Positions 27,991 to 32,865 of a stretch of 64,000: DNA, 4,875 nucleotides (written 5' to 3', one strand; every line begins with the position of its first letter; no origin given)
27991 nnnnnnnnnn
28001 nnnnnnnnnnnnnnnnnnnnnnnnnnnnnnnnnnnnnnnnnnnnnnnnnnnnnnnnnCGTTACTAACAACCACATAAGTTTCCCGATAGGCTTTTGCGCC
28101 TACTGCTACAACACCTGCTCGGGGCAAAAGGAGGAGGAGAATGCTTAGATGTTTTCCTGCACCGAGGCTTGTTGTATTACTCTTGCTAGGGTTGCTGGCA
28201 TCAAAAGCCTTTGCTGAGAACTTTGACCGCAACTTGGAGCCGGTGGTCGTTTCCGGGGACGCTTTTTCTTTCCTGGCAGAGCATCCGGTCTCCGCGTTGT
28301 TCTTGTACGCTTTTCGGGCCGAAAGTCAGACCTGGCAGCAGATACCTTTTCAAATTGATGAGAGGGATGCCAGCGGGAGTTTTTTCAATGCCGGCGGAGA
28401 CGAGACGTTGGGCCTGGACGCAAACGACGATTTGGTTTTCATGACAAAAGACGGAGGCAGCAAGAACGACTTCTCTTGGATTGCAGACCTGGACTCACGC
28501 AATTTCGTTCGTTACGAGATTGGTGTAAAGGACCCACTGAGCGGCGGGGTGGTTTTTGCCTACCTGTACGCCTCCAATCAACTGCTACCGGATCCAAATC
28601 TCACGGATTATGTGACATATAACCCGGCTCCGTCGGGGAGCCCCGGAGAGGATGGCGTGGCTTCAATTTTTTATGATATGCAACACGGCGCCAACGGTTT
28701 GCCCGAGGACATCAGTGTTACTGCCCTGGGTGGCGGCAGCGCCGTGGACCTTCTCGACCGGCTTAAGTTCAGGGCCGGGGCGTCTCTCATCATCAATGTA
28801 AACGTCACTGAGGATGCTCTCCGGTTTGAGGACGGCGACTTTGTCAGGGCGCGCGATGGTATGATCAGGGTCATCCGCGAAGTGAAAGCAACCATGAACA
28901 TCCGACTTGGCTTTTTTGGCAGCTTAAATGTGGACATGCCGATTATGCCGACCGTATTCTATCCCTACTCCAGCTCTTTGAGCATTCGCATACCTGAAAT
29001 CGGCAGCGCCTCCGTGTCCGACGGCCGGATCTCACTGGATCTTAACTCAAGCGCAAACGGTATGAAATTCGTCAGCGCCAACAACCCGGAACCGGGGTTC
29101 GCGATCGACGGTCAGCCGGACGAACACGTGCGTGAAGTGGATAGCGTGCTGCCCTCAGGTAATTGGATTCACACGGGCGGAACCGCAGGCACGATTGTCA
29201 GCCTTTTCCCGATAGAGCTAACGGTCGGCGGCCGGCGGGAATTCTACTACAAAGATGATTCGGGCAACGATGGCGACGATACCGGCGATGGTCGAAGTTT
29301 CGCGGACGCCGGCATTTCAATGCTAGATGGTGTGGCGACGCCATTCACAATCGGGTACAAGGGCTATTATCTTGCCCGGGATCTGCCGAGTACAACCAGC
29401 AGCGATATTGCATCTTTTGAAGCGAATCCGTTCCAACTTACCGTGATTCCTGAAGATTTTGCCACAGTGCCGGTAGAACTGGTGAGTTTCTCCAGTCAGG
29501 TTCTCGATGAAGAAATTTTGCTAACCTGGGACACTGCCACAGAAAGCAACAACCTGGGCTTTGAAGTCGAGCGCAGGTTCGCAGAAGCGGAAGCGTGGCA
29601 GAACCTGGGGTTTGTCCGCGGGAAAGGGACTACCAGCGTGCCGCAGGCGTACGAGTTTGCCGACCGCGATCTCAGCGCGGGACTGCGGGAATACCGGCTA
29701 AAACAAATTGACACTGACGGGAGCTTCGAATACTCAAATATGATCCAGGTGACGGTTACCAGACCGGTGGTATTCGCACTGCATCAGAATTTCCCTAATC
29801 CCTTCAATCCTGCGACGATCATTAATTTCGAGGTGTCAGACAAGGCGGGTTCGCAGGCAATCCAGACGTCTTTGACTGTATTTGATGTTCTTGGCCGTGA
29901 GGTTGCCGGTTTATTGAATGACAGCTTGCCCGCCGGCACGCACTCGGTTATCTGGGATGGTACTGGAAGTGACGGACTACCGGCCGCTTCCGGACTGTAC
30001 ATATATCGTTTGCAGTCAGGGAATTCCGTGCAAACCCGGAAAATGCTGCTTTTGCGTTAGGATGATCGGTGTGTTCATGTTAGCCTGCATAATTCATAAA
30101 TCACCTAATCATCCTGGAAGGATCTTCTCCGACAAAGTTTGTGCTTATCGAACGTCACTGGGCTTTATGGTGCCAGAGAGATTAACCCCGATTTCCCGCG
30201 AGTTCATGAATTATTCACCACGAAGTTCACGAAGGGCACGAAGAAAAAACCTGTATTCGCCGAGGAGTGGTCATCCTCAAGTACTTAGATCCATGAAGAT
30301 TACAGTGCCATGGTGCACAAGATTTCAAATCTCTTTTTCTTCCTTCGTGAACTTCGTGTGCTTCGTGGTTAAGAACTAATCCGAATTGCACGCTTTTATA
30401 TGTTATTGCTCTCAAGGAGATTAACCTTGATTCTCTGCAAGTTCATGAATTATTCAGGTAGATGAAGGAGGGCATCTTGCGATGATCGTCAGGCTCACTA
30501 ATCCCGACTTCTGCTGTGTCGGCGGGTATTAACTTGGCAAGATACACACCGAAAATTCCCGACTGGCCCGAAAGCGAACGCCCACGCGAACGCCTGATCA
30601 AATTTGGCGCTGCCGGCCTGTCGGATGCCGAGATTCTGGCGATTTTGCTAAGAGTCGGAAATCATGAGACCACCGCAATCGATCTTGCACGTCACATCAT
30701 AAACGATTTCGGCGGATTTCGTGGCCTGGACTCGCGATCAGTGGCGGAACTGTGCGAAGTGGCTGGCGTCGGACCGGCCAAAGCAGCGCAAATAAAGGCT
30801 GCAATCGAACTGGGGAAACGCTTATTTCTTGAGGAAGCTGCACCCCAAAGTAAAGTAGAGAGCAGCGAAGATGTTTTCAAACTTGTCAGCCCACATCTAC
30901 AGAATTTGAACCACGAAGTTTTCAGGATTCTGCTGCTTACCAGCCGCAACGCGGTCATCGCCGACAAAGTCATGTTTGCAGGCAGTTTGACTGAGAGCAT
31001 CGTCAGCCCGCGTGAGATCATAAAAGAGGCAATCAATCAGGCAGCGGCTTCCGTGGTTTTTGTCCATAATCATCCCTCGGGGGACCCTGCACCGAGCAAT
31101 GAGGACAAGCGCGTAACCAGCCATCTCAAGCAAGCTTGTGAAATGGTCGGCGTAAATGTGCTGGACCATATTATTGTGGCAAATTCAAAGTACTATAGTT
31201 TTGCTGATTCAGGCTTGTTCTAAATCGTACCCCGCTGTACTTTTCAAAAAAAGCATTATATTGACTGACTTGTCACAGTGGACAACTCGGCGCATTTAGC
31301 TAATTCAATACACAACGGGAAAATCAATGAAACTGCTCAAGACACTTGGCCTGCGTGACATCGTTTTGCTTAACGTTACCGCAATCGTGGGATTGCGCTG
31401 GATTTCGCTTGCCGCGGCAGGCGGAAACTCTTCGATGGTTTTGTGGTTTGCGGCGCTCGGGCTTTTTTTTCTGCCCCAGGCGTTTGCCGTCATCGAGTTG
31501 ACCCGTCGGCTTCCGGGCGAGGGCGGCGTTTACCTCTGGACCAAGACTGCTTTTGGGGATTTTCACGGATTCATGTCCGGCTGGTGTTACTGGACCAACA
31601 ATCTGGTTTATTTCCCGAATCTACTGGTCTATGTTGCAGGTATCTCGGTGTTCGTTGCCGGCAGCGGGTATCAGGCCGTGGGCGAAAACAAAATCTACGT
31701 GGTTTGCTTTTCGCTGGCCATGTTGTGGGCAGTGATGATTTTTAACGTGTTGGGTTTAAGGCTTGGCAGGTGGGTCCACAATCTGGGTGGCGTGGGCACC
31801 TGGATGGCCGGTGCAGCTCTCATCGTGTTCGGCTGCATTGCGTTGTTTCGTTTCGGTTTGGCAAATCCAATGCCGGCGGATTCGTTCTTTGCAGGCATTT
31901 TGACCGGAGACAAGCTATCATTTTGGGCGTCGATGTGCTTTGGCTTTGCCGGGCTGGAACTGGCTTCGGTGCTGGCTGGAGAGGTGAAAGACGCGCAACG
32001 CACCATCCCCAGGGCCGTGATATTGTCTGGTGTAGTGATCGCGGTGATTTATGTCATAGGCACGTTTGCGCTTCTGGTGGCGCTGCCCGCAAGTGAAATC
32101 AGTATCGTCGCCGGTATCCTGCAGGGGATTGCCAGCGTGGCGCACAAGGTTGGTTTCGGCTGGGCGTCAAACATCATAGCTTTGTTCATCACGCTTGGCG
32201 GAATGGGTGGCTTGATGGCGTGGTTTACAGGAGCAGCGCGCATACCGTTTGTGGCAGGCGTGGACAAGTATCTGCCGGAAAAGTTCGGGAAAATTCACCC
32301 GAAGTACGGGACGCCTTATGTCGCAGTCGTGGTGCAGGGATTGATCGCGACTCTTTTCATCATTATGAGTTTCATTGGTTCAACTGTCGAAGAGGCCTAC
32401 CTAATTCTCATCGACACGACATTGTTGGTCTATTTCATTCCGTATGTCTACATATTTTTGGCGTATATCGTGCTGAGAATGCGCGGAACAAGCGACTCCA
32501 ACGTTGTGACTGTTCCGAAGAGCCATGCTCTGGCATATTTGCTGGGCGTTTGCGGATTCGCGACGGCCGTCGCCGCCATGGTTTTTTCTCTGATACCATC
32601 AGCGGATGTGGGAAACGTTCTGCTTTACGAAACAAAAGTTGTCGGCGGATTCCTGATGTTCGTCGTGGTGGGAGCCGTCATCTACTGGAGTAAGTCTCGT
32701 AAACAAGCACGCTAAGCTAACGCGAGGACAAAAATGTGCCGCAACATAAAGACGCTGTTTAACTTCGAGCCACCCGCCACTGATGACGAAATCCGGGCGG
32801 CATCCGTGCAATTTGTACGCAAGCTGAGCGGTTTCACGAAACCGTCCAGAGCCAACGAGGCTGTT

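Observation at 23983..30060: ECF sigma / zinc-finger anti-sigma / STAS antagonist cassette directly upstream of two tandem paralogous T9SS-sorted secreted proteins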

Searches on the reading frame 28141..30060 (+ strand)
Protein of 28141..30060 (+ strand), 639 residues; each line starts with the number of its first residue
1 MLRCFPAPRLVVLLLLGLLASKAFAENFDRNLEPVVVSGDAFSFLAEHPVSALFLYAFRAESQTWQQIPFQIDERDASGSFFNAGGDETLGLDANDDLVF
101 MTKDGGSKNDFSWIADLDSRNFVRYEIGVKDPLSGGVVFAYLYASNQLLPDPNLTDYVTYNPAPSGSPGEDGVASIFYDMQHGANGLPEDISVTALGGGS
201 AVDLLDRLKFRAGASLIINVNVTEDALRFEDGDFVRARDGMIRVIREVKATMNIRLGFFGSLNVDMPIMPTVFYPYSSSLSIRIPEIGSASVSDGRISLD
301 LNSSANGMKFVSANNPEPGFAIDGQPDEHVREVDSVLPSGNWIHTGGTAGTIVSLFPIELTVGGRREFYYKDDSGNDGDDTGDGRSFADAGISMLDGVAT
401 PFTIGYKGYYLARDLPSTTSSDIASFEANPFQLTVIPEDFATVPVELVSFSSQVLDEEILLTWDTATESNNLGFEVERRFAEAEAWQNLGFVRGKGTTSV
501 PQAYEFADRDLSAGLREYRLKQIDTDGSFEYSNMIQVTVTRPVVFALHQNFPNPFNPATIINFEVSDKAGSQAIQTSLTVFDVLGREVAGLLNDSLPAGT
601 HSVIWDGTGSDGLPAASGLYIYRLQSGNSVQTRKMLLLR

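Call 3: search_protein_families(library=pfam, proteins=[window:28141-30060:+], max_evalue=0.1)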
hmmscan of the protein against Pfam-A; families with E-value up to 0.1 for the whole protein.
window:28141-30060:+ (639 aa): 2 families
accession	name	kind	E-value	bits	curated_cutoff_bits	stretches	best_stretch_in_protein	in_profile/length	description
PF13860.13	FlgD_ig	-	3.5e-07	30.5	27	1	571-626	20-75/79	FlgD Ig-like domain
PF18962.6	Por_Secre_tail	-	0.001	19.8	27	1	551-635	2-73/75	Secretion system C-terminal sorting domain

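Call 4: search_protein_families(library=ncbifam, proteins=[window:28141-30060:+], max_evalue=0.1)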
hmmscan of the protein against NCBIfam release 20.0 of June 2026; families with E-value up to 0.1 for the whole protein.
window:28141-30060:+ (639 aa): 7 families
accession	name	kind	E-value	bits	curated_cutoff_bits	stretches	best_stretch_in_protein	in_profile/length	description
NF033707.1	T9SS_sortase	equivalog_domain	1.5e-08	32.8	420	1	509-625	959-1076/1095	type IX secretion system sortase PorU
TIGR04183.1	Por_Secre_tail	domain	1.3e-07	31.5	23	1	551-636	2-70/72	T9SS type A sorting domain-containing protein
NF005176.1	PRK06655.1-1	equivalog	0.00039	20.4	230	1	572-628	95-151/197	flagellar hook assembly protein FlgD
NF009453.0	PRK12813.1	equivalog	0.00091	18.8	264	1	564-628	114-175/223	flagellar basal body rod modification protein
NF038113.1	T9SSA_dep_M36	equivalog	0.018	13.2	885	1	541-636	786-867/869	T9SS-dependent M36 family metallopeptidase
NF009276.0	PRK12633.1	equivalog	0.052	13.3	383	1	558-624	113-179/234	flagellar basal body rod modification protein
NF000388.2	blaOXA-1_like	exception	0.071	12.5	580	0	395-468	29-100/276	OXA-1 family class D beta-lactamase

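Call 75: predict_structure(alignment_id=A5)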
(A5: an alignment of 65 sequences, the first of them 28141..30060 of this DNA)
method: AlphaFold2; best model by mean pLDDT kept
length: 639 residues; sequences in the alignment: 65
mean_pLDDT: 88.8   pTM: 0.69
mean pLDDT of the five models: 88.8, 88.5, 88.5, 88.3, 87.9
residues with pLDDT >= 90: 402; 70-90: 193; 50-70: 37; < 50: 7
segments of 3 or more residues with pLDDT < 50: 1-4
pLDDT, mean of each block of 10 residues (from residue 1): 54 73 62 95 95 96 94 92 82 96 93 86 94 95 96 97 92 98 96 97 96 88 93 95 96 91 88 97 84 91 97 92 95 66 94 89 87 93 94 87 91 94 91 91 73 88 88 94 93 85 93 91 85 90 75 68 79 87 93 88 89 89 91 86
secondary structure, 60 per line:
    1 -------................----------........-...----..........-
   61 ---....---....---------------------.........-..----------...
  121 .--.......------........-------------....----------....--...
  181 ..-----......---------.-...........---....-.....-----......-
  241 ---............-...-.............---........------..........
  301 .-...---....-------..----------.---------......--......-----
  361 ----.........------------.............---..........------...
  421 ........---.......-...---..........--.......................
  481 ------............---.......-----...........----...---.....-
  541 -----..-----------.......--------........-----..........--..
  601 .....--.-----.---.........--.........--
elements in order: H8-23 E34-38 E53-59 E64-67 E71-74 E96-101 H118-121 E124-130 E137-144 E158-161 E172-175 E178-182 E188-193 E205-215 E219-222 E234-239 E244-255 E261-273 E277-284 E291-301 E309-312 E342-347 E350-355 E365-373 E386-398 E402-411 H418-428 E432-438 E446-455 E458-480 E487-498 E502-508 E514-524 E529-531 E535-539 E559-565 E574-581 E587-596 E599-605 E618-626 E629-637

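Call 80: fold_search(model_id=the predicted structure, library=pdb)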
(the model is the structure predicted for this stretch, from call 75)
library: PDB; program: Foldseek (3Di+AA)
matches with E <= 10: 1644; with E <= 0.001: 105
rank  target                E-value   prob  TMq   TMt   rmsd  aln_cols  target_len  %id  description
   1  6za2_A                1.0e-06  1.00  0.12  0.08  35.1       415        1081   15  Crystal structure of dimeric latent PorU from Porphyromonas gingivalis (released 2021-09-29)
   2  6za2_B                1.4e-06  1.00  0.13  0.09  34.9       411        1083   15  Crystal structure of dimeric latent PorU from Porphyromonas gingivalis (released 2021-09-29)
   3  2jll                  1.5e-06  1.00  0.17  0.26  24.4       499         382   11  Crystal structure of NCAM2 IgIV-FN3II (released 2009-11-17)
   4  8v29_C                5.1e-06  0.99  0.16  0.13  37.5       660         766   10  Cryo-EM structure of human type I OSM receptor complex: model for full extracellular assembly (released 2024-11-20)
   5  9l9p_S                5.3e-06  0.92  0.13  0.11  29.1       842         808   10  Cryo-EM structure of bacteriophage T1 tail tip complex (released 2025-03-12)
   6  9oz1_A                8.0e-06  0.97  0.14  0.12  38.5       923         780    8  Cryo-EM structure of chicken ROS1 in apo-state. Cryo-EM refinement is focused on the "leg" region of chicken ROS1. (released 2026-02-25)
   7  9ozi_A                8.8e-06  0.98  0.14  0.07  44.2       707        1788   10  Cryo-EM structure of chicken ROS1 in apo-state. This is the complete map and model. (released 2026-02-25)
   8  6gvk_A                1.2e-05  1.00  0.11  0.33  15.3       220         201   11  Second pair of Fibronectin type III domains of integrin beta4 (T1663R mutant) bound to the bullous pemphigoid antigen  (released 2019-03-20)
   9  2ibg_B                1.6e-05  1.00  0.14  0.39  14.8       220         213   13  Crystal Structure of Hedgehog Bound to the FNIII Domains of Ihog (released 2006-10-24)
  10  8dh9_A                2.0e-05  0.96  0.13  0.17  33.2       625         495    9  Leptin-bound leptin receptor complex-D3-D7 (released 2023-04-19)
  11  6iaa_A                2.8e-05  0.91  0.13  0.10  65.5       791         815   10  hRobo2 ectodomain (released 2019-03-13)
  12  8qy6_A                3.0e-05  0.89  0.13  0.14  44.1       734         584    8  Structure of interleukin 6 (gp130 P496L mutant). (released 2024-02-21)
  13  7y6e_G                3.9e-05  1.00  0.14  0.42  11.7       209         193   10  Crystal structure of sDscam FNIII23 domains, isoform Beta2v6 (released 2023-05-24)
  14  7y6e_B                3.9e-05  1.00  0.13  0.42  11.8       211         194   12  Crystal structure of sDscam FNIII23 domains, isoform Beta2v6 (released 2023-05-24)
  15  5e7l                  3.9e-05  1.00  0.16  0.28  19.5       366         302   11  Crystal structure of mouse CNTN2 FN1-FN3 domains (released 2016-08-31)
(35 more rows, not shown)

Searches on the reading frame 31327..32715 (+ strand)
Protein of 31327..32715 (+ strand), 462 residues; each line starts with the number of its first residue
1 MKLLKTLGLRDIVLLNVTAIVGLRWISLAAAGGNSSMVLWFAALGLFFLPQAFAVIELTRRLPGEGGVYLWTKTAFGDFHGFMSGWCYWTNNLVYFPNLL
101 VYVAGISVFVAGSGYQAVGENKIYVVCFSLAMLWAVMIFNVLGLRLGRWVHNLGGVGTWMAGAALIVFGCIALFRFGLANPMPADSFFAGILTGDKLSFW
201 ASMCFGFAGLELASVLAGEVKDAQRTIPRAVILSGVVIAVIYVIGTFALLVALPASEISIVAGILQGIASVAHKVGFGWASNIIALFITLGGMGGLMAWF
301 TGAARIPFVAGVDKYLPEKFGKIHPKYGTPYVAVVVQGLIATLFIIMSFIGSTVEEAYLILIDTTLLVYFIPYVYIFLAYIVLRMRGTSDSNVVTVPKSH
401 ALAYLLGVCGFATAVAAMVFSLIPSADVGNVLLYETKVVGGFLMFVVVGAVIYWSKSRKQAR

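Call 60: search_protein_families(library=pfam, proteins=[window:31327-32715:+], max_evalue=0.0001)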
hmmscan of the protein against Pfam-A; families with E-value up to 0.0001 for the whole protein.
window:31327-32715:+ (462 aa): 2 families
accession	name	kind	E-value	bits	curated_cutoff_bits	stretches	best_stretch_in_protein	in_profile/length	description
PF13520.12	AA_permease_2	-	6.5e-53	180.6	27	1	7-435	1-420/427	Amino acid permease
PF00324.27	AA_permease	-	5.8e-26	91.6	24.6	1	26-453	20-455/470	Amino acid permease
